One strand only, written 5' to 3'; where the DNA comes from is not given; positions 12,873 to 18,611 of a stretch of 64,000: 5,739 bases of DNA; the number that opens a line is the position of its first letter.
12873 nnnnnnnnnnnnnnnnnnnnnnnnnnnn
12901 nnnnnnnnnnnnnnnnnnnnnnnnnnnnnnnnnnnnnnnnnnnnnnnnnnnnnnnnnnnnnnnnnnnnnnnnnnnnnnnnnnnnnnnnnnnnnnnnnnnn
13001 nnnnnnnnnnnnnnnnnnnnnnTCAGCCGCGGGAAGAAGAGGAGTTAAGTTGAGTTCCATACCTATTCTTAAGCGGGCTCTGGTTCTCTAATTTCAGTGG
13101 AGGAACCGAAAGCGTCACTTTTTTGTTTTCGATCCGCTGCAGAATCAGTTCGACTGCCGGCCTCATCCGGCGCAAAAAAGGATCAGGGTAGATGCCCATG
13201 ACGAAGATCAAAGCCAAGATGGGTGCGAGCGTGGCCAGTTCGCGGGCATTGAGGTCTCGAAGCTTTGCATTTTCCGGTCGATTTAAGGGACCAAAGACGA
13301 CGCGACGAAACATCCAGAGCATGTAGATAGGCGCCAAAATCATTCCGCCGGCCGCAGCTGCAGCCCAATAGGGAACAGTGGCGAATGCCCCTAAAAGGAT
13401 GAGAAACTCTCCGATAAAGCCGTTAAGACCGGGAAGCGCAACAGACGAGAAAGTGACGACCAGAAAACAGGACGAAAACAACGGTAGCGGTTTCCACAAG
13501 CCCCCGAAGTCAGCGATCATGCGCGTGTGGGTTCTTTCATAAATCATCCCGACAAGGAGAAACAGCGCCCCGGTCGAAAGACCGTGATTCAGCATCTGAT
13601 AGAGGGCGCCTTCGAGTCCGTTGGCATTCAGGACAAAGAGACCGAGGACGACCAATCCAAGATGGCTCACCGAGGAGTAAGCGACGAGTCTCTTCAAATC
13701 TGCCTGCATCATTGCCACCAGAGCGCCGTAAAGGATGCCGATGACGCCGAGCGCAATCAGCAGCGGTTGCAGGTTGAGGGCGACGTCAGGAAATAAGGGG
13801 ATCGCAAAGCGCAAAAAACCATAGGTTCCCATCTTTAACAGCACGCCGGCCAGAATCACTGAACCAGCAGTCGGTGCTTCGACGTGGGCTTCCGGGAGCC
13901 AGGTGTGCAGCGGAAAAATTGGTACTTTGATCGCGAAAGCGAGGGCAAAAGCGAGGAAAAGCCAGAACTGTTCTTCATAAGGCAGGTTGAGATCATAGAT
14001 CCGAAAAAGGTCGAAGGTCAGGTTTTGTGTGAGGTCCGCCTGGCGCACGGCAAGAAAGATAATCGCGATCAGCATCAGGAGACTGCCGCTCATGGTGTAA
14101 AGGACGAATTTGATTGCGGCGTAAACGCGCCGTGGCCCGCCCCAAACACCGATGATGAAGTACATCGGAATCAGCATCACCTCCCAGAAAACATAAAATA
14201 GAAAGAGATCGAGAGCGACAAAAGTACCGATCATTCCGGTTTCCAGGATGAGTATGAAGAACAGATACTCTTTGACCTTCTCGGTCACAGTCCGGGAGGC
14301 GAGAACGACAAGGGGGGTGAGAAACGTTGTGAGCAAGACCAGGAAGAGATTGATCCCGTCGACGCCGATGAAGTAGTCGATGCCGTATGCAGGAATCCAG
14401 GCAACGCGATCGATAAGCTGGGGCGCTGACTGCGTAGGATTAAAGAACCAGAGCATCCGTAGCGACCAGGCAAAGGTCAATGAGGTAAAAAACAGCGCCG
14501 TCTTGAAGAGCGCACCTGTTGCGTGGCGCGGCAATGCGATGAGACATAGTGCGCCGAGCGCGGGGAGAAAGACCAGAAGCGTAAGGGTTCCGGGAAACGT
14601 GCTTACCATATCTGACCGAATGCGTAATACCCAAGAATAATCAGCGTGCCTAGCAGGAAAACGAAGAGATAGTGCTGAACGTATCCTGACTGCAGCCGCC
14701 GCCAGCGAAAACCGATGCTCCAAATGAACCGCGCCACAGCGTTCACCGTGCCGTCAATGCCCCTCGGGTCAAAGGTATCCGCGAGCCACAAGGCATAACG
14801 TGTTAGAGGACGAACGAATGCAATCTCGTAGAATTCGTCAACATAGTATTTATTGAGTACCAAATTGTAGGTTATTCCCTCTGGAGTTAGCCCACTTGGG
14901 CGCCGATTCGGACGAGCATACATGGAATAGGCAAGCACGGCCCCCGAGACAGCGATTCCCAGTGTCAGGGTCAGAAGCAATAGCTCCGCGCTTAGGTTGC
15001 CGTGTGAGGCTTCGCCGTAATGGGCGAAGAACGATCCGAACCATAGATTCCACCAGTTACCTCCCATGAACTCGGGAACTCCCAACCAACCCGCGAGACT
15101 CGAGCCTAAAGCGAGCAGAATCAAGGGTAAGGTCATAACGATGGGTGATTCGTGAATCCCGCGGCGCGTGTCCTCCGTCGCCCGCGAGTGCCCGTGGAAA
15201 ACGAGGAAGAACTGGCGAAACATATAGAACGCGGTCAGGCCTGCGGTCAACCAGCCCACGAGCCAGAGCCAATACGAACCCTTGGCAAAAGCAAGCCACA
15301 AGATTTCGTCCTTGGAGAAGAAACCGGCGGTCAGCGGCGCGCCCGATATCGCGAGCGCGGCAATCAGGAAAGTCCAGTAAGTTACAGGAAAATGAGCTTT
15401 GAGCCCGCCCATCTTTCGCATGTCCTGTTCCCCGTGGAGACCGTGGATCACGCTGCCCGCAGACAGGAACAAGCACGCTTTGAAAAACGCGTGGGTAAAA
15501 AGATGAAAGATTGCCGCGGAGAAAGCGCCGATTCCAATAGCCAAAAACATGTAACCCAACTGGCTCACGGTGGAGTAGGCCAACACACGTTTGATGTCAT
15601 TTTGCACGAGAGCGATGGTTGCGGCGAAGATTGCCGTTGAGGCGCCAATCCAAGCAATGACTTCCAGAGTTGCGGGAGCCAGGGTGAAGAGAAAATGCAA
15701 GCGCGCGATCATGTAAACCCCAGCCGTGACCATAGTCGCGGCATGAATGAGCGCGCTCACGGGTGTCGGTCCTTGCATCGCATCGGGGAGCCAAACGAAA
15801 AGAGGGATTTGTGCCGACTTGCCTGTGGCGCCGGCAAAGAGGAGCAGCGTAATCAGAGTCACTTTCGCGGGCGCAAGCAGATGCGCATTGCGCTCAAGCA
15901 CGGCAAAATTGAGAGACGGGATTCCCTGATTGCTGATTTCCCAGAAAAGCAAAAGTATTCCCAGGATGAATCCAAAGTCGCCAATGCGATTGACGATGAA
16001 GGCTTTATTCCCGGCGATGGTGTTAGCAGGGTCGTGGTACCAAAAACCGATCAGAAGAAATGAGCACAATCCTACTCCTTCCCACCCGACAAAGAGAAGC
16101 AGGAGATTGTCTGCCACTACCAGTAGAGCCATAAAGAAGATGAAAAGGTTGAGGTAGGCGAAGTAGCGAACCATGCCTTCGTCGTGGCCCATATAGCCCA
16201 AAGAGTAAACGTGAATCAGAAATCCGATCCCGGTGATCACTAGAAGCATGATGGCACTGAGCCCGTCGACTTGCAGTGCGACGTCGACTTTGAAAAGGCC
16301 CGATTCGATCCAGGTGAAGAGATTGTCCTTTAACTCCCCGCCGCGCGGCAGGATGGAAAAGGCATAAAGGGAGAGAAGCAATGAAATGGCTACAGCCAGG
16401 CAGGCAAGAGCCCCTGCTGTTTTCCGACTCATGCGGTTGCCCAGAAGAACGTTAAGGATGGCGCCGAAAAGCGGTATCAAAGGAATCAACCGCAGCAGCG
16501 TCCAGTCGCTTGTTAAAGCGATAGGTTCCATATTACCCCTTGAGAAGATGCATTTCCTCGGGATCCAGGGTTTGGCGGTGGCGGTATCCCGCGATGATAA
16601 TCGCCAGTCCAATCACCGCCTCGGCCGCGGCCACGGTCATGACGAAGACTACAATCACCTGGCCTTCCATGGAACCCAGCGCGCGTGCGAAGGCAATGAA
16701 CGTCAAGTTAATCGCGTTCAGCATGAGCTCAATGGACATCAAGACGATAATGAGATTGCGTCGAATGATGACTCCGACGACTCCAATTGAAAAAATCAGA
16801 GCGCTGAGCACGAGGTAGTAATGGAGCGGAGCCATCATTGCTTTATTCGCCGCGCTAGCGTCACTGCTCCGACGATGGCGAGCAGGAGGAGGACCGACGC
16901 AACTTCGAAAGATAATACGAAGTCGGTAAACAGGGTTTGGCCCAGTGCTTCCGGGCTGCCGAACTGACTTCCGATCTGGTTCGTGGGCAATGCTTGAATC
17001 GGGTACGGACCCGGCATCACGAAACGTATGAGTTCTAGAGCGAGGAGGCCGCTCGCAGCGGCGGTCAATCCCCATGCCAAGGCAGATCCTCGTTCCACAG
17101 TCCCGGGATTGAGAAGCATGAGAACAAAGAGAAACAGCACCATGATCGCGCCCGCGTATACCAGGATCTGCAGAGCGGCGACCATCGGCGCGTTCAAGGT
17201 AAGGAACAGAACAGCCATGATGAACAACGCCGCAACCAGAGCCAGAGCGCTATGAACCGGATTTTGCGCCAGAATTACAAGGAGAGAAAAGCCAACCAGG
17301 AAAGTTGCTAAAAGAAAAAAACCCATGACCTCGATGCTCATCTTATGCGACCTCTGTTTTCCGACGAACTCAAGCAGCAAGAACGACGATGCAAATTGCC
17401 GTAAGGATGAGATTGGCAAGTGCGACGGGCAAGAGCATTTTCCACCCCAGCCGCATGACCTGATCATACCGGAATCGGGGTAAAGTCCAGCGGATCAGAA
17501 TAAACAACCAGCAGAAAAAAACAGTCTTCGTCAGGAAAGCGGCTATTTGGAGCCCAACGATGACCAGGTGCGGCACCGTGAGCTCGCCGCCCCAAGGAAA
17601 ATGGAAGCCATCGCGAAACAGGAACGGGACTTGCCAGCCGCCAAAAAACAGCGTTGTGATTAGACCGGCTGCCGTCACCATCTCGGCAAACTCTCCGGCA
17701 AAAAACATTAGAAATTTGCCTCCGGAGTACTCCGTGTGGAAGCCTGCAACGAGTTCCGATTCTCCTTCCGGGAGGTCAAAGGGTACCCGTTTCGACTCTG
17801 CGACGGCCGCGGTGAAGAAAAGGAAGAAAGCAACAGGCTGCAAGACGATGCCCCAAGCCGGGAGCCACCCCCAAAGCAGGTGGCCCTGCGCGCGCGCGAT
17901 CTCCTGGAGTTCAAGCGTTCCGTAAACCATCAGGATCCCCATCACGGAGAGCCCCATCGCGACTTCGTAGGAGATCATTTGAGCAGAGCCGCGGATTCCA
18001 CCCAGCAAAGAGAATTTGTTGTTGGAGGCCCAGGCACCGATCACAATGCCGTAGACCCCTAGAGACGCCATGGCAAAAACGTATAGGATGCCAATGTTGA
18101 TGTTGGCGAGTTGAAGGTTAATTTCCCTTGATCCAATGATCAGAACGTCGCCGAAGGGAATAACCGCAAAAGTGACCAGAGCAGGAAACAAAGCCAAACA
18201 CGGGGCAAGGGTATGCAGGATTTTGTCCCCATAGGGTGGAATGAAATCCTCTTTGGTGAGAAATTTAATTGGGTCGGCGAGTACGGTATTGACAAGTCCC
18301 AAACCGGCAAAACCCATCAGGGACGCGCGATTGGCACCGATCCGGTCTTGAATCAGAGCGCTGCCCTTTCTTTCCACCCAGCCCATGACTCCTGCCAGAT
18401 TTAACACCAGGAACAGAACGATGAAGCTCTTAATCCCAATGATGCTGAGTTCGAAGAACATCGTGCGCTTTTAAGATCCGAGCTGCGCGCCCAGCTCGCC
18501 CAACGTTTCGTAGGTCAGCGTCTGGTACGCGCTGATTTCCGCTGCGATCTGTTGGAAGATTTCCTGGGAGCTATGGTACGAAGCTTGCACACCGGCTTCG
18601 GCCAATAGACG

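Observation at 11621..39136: Two complex I operons with complementary subunit content: operon 1 lacks nuoB and nuoI, operon 2 lacks nuoEFG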

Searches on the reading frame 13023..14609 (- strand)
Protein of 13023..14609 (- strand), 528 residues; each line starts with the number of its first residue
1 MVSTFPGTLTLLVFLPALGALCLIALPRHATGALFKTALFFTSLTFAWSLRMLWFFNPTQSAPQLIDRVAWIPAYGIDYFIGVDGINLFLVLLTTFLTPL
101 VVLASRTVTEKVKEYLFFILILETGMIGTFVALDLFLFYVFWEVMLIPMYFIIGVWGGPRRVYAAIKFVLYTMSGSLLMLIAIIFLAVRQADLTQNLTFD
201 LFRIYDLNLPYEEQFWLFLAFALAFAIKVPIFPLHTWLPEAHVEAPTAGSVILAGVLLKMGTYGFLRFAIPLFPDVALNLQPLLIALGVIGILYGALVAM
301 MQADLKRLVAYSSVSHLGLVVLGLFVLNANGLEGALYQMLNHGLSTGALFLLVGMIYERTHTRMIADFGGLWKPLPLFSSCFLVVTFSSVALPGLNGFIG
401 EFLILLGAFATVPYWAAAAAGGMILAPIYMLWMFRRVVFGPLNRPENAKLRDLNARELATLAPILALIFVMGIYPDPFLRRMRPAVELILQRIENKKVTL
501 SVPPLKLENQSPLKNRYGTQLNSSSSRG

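Call 80: search_protein_families(library=pfam, proteins=[window:13023-14609:-])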
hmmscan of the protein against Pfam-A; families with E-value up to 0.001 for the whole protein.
window:13023-14609:- (528 aa): 2 families
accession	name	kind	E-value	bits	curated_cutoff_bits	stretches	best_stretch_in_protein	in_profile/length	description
PF00361.26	Proton_antipo_M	-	6.3e-77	259.1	21.5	1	132-419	1-286/294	NADH:quinone oxidoreductase/Mrp antiporter, TM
PF01059.23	Oxidored_q5_N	-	1.8e-05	25.2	22.7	1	68-122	44-103/110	NADH-ubiquinone oxidoreductase chain 4, amino terminus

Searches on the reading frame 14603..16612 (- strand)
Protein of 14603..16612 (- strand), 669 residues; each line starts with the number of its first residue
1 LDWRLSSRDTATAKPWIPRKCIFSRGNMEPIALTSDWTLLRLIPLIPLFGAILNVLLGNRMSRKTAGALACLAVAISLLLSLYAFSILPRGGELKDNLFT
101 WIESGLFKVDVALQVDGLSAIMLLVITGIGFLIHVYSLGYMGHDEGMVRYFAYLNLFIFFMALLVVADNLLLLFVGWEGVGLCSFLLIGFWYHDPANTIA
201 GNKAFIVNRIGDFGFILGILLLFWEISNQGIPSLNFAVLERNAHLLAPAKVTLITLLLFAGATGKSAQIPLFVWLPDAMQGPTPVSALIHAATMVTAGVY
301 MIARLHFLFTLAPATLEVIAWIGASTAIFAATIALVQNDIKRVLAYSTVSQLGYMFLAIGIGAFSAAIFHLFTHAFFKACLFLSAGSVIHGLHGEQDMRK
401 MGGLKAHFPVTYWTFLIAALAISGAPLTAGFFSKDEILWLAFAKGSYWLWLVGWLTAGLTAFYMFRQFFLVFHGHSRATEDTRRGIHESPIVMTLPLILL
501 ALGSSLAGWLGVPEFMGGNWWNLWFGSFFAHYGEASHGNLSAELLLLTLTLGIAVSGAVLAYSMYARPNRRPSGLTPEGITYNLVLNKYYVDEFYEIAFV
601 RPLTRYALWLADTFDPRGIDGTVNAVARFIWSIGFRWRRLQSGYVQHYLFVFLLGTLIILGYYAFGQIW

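Call 3: search_protein_families(library=pfam, proteins=[window:14603-16612:-])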
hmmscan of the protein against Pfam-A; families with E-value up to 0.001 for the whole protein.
window:14603-16612:- (669 aa): 3 families
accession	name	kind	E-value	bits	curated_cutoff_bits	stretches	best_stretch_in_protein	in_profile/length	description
PF00361.26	Proton_antipo_M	-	1.2e-85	287.7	21.5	1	167-460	1-294/294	NADH:quinone oxidoreductase/Mrp antiporter, TM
PF00662.26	Proton_antipo_N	-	1e-20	73.8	24.5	1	101-151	1-51/51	NADH-Ubiquinone oxidoreductase (complex I), chain 5 N-terminus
PF01010.25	Proton_antipo_C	-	4.2e-05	23.7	26.8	0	484-567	91-179/243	NADH-dehyrogenase subunit F, TMs, (complex I) C-terminus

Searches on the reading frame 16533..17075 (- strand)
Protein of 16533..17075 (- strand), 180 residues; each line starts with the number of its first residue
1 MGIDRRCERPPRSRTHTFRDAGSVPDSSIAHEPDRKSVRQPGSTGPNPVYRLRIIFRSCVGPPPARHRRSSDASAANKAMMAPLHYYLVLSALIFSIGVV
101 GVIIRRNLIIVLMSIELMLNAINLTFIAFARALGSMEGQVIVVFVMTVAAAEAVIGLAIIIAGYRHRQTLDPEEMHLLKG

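Call 3: search_protein_families(library=pfam, proteins=[window:16533-17075:-])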
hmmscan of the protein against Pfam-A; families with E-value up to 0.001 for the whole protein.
window:16533-17075:- (180 aa): 1 family
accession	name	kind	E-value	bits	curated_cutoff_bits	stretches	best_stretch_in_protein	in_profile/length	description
PF00420.29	Oxidored_q2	-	2.4e-27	95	26.1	1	87-180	2-95/95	NADH-ubiquinone/plastoquinone oxidoreductase chain 4L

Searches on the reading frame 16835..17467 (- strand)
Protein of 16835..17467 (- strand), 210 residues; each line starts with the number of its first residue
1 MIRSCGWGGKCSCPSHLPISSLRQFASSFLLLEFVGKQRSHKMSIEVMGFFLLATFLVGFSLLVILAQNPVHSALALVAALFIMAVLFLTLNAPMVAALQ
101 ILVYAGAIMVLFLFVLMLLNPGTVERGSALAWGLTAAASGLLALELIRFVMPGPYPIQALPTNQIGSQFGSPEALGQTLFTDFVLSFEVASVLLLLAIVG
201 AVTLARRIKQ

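Call 3: search_protein_families(library=pfam, proteins=[window:16835-17467:-])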
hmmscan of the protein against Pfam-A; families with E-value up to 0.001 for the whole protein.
window:16835-17467:- (210 aa): 2 families
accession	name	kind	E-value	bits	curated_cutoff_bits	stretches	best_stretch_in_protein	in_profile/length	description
PF00499.25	Oxidored_q3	-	8e-36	123.4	33.2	1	61-204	2-146/146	NADH-ubiquinone/plastoquinone oxidoreductase chain 6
PF13244.11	MbhD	-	0.00034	21.2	27.2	1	56-119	2-65/67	MBH, subunit D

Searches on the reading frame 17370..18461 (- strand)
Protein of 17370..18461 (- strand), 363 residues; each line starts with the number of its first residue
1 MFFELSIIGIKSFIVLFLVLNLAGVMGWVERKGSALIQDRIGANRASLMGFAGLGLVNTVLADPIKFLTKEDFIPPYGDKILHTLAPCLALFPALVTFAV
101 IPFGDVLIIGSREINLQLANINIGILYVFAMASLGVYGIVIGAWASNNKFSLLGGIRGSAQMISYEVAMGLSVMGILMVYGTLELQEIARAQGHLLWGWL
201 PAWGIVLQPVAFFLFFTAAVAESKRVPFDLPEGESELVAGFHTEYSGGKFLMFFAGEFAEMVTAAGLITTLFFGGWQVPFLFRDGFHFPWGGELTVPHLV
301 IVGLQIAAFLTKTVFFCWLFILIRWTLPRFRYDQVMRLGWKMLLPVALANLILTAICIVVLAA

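Call 3: search_protein_families(library=pfam, proteins=[window:17370-18461:-])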
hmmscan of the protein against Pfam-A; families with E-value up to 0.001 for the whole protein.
window:17370-18461:- (363 aa): 1 family
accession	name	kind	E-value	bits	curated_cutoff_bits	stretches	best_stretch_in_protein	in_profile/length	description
PF00146.26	NADHdh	-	1.6e-108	363.1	27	1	13-355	4-298/298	NADH dehydrogenase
